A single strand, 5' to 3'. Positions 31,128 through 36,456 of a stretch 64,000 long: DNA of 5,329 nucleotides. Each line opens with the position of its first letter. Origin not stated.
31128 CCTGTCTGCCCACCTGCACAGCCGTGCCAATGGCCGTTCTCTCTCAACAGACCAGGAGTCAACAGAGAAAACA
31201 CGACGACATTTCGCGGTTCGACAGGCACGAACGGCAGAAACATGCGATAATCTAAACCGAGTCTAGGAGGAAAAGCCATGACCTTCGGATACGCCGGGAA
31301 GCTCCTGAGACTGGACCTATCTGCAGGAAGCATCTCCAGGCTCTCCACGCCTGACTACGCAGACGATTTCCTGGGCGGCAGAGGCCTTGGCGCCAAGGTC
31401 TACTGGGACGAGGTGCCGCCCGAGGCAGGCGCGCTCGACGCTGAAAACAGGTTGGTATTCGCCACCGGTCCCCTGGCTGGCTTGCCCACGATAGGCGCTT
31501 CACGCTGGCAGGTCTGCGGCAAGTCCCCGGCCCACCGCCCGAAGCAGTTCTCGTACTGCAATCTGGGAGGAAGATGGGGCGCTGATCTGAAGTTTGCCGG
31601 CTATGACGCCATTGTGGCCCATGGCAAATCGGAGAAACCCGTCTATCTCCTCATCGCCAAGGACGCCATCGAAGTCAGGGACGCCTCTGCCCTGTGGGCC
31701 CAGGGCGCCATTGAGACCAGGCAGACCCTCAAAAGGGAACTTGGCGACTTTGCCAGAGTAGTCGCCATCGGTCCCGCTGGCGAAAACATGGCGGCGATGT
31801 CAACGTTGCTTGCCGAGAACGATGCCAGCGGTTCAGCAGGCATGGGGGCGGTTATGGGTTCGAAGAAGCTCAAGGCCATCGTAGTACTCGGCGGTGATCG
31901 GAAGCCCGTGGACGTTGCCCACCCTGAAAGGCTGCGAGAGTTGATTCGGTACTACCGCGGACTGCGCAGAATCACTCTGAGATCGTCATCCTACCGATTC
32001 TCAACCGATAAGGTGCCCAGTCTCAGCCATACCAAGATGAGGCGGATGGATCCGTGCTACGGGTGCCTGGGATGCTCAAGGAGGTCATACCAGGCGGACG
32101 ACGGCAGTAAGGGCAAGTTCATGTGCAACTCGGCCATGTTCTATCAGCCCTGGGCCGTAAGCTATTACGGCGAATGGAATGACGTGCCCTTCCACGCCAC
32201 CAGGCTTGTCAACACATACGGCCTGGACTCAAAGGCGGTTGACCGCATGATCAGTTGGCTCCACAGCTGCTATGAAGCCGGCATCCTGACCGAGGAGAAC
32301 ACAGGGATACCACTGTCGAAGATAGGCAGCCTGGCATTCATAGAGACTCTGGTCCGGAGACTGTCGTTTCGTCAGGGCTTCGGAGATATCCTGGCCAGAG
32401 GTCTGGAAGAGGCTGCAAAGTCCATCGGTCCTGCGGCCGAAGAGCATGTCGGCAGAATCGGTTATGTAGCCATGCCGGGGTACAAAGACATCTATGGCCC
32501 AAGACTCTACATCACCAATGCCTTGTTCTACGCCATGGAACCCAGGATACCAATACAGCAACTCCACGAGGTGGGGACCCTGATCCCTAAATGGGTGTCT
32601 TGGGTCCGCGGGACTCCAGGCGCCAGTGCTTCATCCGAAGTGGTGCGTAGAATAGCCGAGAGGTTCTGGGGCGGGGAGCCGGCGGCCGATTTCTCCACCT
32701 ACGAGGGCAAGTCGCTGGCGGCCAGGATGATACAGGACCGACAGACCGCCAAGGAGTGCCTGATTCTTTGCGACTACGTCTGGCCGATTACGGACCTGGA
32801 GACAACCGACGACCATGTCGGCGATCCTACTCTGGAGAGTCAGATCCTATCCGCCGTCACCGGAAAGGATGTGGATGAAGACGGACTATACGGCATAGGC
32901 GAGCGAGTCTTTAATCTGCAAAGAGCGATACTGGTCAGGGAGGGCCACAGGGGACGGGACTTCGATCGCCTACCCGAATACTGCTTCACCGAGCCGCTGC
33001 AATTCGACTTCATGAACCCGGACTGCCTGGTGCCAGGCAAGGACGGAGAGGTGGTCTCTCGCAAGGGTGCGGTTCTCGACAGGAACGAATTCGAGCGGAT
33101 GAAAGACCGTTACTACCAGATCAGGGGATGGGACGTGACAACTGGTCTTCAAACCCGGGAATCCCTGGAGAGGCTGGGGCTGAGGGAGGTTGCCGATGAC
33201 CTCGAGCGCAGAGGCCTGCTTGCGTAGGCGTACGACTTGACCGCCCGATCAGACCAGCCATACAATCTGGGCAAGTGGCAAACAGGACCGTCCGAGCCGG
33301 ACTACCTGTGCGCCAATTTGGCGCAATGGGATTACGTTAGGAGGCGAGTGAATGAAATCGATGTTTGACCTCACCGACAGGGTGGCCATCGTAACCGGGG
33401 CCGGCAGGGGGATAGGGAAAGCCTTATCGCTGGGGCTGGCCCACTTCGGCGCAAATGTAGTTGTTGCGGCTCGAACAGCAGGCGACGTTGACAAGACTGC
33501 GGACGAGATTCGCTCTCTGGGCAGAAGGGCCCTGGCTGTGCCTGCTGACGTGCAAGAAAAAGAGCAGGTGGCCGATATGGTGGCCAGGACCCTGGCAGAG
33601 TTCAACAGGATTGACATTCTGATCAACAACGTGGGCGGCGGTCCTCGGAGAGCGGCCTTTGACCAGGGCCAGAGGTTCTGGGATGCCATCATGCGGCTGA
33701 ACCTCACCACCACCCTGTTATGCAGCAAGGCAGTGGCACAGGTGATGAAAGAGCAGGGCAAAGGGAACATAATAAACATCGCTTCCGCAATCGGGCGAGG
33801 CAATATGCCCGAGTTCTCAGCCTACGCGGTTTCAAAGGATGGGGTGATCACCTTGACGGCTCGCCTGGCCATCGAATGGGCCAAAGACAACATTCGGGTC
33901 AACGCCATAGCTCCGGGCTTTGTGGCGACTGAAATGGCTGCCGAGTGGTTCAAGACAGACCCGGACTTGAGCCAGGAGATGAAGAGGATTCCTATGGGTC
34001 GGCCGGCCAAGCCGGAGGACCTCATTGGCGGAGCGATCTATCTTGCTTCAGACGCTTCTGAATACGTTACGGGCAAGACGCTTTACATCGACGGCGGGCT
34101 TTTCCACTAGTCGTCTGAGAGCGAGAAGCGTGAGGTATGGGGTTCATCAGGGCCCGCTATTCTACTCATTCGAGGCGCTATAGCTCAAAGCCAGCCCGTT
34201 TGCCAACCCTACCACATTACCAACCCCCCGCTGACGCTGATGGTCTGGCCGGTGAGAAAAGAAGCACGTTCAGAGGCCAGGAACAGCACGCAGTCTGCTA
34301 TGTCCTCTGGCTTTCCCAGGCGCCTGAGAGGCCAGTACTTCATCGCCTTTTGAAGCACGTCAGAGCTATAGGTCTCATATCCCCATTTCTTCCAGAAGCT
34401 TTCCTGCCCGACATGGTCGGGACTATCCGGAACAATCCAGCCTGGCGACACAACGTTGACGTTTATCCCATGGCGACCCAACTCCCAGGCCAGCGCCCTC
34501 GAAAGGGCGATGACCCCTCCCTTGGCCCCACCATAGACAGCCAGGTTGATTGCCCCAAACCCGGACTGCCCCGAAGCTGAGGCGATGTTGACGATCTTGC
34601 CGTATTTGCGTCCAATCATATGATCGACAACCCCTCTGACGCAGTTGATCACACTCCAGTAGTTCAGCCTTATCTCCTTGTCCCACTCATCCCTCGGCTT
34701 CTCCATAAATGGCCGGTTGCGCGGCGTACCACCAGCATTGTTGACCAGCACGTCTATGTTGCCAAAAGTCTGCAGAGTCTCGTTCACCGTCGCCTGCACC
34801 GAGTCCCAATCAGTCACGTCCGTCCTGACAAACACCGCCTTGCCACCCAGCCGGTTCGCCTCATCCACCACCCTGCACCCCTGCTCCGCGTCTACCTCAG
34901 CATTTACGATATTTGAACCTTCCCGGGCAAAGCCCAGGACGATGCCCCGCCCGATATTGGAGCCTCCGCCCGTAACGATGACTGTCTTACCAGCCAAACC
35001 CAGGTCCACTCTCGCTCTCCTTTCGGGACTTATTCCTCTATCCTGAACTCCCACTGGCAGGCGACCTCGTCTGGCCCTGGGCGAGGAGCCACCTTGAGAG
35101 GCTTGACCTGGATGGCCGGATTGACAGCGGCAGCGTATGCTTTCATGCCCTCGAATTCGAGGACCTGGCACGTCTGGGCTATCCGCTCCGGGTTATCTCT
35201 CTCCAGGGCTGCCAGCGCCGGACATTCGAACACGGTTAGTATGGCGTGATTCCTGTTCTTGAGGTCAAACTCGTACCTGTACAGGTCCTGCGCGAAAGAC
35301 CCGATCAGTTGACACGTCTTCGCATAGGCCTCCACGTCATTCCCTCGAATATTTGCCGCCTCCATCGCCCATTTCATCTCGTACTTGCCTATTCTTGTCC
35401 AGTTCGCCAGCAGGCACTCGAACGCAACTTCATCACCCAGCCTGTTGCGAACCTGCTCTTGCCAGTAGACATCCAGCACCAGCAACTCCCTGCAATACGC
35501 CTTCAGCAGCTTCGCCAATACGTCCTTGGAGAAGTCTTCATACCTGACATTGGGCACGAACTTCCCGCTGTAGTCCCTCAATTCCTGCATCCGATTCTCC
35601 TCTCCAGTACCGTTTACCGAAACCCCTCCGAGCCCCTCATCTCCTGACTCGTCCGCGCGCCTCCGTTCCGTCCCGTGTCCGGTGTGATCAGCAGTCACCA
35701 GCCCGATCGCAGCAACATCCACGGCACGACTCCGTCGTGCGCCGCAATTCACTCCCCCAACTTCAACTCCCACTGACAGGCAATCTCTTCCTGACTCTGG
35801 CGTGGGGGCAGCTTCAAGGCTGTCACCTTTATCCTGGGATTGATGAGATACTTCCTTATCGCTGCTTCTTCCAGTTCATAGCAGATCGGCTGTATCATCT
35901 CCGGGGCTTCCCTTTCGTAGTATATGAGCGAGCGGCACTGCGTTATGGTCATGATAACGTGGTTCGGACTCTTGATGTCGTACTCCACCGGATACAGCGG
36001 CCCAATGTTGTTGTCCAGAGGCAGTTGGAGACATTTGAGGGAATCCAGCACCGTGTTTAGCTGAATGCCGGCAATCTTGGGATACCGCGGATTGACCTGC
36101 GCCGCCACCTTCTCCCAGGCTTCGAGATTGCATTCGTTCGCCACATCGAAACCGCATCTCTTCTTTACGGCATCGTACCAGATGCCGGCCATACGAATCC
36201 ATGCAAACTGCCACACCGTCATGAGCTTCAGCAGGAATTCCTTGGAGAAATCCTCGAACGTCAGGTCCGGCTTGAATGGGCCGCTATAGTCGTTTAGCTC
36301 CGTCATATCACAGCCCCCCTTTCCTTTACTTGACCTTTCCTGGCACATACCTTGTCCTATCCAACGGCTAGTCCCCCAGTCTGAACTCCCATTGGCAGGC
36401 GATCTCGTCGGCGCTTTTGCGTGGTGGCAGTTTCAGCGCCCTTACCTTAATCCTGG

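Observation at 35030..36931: Tandem triplication of a ~186-aa protein family with an invariant N-terminal DYSG.F motif, three invariant cysteines and a C-terminal ACQWE(F/L) motif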

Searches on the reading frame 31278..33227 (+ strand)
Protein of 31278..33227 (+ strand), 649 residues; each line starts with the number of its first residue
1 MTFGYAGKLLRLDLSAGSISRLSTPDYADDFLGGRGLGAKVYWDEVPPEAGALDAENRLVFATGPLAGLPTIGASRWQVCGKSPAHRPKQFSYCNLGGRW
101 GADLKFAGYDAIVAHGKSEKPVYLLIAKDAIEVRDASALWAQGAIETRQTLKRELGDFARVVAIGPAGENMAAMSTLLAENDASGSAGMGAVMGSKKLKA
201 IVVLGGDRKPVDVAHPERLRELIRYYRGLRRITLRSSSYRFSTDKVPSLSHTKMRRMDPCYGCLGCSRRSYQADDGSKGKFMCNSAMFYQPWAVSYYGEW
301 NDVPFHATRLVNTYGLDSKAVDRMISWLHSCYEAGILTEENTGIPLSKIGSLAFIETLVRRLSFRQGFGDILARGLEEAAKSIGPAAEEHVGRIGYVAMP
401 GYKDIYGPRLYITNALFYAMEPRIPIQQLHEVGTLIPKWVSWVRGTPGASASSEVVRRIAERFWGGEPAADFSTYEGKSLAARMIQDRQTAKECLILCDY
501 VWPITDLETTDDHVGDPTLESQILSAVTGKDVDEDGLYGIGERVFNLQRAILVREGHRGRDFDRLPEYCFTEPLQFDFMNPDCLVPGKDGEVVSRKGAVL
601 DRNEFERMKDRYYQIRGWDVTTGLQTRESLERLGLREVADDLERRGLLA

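Call 7: search_protein_families(library=pfam, proteins=[window:31278-33227:+], max_evalue=0.001)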
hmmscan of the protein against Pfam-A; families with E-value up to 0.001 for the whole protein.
window:31278-33227:+ (649 aa): 2 families
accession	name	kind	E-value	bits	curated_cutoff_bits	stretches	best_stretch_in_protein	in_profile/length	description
PF02730.20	AFOR_N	-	4.6e-64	216.3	29.8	1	7-205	1-198/199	Aldehyde ferredoxin oxidoreductase, N-terminal domain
PF01314.23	AFOR_C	-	7.3e-52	177.2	27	1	253-635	63-385/385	Aldehyde ferredoxin oxidoreductase, domains 2 & 3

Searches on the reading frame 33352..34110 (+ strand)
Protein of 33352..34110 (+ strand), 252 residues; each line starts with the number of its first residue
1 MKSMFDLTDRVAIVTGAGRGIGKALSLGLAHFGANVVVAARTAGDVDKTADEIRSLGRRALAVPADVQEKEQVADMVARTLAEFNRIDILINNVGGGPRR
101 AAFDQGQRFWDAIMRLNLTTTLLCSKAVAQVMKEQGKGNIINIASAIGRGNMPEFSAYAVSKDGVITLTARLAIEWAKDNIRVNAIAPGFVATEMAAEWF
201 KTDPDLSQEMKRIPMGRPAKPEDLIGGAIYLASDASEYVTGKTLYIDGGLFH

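Call 7: search_protein_families(library=pfam, proteins=[window:33352-34110:+], max_evalue=0.001)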
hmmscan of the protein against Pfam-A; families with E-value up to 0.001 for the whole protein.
window:33352-34110:+ (252 aa): 4 families
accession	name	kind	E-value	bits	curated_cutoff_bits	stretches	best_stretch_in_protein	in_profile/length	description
PF13561.12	adh_short_C2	-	7.9e-60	202.8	27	1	16-250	1-235/236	Enoyl-(Acyl carrier protein) reductase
PF00106.31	adh_short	-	4.1e-56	190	26.6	1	10-202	1-193/195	short chain dehydrogenase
PF08659.16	KR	-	2.9e-06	27.8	22.6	1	13-94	4-89/180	KR domain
PF23441.1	SDR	-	0.00021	21.2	27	1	140-251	145-256/258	SDR-like rossmann domain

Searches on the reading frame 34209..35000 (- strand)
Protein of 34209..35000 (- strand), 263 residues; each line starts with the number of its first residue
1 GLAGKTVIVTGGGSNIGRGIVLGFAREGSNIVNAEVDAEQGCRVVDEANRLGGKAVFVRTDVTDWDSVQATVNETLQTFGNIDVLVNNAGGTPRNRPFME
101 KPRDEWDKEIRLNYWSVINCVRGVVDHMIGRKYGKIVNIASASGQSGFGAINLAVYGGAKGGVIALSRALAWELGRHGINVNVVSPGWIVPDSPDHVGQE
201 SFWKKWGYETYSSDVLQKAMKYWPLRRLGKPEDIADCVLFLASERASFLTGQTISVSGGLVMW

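Call 7: search_protein_families(library=pfam, proteins=[window:34209-35000:-], max_evalue=0.001)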
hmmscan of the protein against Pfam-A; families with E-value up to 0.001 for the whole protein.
window:34209-35000:- (263 aa): 3 families
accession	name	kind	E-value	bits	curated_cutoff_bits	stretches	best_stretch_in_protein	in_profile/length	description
PF13561.12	adh_short_C2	-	2.7e-56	191.3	27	1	14-260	6-235/236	Enoyl-(Acyl carrier protein) reductase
PF00106.31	adh_short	-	5.3e-50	170.1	26.6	1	5-190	1-183/195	short chain dehydrogenase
PF08659.16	KR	-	1.1e-05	25.9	22.6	1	6-112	2-111/180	KR domain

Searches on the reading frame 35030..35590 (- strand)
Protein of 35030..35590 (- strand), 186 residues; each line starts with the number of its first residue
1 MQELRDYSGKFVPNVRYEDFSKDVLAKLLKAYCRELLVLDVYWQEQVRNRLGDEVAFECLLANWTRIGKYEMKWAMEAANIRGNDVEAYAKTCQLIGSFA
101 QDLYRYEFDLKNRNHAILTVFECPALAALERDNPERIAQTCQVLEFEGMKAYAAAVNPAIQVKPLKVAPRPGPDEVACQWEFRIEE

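Call 3: search_protein_families(library=pfam, proteins=[window:35030-35590:-], max_evalue=1)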
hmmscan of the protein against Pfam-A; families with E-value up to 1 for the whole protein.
window:35030-35590:- (186 aa): 2 families
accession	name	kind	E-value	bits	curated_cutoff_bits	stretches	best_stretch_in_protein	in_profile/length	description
PF19620.4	DUF6125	-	3.8e-09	37.2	27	1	19-183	2-163/164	Family of unknown function (DUF6125)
PF25092.1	SH3_KIN17_C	-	0.19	12.6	27.9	1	7-22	40-55/57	KIN17 C-terminal SH3 domain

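Call 4: search_protein_families(library=ncbifam, proteins=[window:35030-35590:-], max_evalue=1)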
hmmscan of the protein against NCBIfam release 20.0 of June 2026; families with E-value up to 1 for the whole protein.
window:35030-35590:- (186 aa): 0 families

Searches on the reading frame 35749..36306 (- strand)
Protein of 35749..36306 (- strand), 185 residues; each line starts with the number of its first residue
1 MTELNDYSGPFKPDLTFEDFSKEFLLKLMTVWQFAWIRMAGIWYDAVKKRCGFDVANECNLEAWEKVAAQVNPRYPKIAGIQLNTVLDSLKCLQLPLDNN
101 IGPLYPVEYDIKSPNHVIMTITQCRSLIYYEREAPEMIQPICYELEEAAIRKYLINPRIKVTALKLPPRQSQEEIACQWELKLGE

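Call 3: search_protein_families(library=pfam, proteins=[window:35749-36306:-], max_evalue=1)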
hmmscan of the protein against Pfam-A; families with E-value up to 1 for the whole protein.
window:35749-36306:- (185 aa): 2 families
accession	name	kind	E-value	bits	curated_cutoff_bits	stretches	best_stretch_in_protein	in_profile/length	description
PF19620.4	DUF6125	-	2.4e-13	50.8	27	1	19-183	2-164/164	Family of unknown function (DUF6125)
PF10767.14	YbjO_DH-like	-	0.13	12.7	24.2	1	18-71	30-82/141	Inner membrane protein YbjO, dehydrogenase-like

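Call 4: search_protein_families(library=ncbifam, proteins=[window:35749-36306:-], max_evalue=1)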
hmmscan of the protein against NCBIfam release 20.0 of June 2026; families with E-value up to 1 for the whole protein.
window:35749-36306:- (185 aa): 0 families
